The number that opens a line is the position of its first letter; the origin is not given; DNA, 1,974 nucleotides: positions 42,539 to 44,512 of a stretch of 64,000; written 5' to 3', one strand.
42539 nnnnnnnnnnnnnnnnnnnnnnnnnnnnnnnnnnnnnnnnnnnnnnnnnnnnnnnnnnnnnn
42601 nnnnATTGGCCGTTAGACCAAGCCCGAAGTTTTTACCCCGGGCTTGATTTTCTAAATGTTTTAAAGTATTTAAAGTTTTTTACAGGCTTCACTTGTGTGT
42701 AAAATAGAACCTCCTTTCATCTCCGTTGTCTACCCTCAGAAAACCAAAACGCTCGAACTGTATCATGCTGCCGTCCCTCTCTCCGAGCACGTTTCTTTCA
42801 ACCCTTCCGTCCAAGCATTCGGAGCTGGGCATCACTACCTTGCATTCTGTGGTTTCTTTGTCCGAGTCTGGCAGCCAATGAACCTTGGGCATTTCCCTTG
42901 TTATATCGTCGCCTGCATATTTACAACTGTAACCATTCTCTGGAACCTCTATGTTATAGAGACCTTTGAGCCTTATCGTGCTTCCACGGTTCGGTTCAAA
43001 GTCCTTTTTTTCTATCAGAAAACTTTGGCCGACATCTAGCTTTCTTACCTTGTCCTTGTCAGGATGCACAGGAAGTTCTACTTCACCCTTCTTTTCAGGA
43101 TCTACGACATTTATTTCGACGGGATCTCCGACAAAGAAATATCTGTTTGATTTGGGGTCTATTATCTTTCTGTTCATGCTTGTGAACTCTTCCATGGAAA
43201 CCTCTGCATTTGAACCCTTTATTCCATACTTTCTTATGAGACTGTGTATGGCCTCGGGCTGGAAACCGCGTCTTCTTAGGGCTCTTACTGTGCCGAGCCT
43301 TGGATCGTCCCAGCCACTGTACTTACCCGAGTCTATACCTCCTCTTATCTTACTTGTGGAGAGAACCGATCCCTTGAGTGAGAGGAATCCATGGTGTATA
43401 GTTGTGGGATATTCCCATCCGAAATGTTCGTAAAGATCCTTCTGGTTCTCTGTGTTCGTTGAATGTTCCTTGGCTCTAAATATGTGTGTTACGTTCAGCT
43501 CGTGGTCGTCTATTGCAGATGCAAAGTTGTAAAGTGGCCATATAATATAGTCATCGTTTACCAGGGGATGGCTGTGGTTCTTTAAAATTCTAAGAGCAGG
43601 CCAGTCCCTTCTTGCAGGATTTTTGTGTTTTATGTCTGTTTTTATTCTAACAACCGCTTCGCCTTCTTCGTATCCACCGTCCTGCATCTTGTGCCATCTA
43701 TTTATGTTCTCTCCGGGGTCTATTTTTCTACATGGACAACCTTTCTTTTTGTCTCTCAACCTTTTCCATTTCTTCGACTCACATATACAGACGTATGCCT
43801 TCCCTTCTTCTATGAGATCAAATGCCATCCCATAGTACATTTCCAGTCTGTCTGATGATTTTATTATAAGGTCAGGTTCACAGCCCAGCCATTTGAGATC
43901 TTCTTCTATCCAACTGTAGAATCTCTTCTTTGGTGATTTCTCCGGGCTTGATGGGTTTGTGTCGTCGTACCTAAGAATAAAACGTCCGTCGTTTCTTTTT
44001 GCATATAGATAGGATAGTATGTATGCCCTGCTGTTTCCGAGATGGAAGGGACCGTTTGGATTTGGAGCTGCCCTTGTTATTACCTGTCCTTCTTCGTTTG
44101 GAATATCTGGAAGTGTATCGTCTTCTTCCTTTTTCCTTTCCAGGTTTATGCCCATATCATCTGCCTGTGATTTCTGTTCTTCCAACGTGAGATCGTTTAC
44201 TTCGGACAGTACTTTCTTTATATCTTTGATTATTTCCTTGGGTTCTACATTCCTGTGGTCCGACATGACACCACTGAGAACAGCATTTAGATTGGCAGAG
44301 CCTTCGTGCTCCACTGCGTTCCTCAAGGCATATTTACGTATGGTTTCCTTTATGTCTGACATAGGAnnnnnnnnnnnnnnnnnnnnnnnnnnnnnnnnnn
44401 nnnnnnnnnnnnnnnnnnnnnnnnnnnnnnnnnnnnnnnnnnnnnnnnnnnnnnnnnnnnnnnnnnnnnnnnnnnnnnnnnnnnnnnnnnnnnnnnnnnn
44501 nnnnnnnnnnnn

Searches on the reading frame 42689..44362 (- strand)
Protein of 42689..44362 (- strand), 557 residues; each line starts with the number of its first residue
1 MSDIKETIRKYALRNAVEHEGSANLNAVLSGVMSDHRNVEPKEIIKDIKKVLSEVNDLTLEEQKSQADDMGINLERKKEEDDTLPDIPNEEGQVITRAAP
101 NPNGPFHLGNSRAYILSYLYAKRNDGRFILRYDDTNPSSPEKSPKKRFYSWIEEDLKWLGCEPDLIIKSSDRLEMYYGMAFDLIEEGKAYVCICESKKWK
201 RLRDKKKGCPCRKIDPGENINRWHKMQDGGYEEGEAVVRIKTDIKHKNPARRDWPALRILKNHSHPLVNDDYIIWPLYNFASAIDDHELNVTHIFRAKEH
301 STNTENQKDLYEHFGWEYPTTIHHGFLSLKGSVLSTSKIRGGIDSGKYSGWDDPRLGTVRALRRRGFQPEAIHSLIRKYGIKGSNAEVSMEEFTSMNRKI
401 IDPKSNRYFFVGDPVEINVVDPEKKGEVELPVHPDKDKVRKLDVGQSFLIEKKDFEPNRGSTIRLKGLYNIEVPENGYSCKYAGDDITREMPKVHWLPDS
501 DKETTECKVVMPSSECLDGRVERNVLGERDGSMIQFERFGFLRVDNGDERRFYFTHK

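Call 14: find_encoding_contigs(protein=window:42689-44362:-, flank=10000, max_places=1)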
Protein window:42689-44362:- (557 aa): 4 contigs read that carry it; 1 place shown.
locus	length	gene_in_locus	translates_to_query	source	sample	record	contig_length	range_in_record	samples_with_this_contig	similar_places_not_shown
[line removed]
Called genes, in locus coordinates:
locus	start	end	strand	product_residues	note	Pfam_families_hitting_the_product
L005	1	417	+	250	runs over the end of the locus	PF00705:PCNA_N, PF02144:Rad1 (weak), PF02747:PCNA_C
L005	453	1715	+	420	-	PF21686:LigD_Prim-Pol (faint), PF01896:DNA_primase_S (weak)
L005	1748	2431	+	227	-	PF05916:Sld5 (weak), PF22090:Gins51_C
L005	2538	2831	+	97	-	PF00935:Ribosomal_L44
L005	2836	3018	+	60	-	PF01667:Ribosomal_S27e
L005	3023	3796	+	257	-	PF00575:S1, PF07541:EIF_2_alpha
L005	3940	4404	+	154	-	PF22811:Zn_ribbon_NrdR, PF03477:ATP-cone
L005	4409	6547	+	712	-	PF03477:ATP-cone, PF13597:NRDD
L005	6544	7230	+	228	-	PF13353:Fer4_12, PF04055:Radical_SAM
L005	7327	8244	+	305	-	PF09754:PAC2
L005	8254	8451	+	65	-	PF01192:RNA_pol_Rpb6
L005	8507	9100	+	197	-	PF00318:Ribosomal_S2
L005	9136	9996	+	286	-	PF01875:Memo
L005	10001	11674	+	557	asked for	PF00749:tRNA-synt_1c, PF03950:tRNA-synt_1c_C, PF20974:tRNA-synt_1c_C2 (weak)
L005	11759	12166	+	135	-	PF01248:Ribosomal_L7Ae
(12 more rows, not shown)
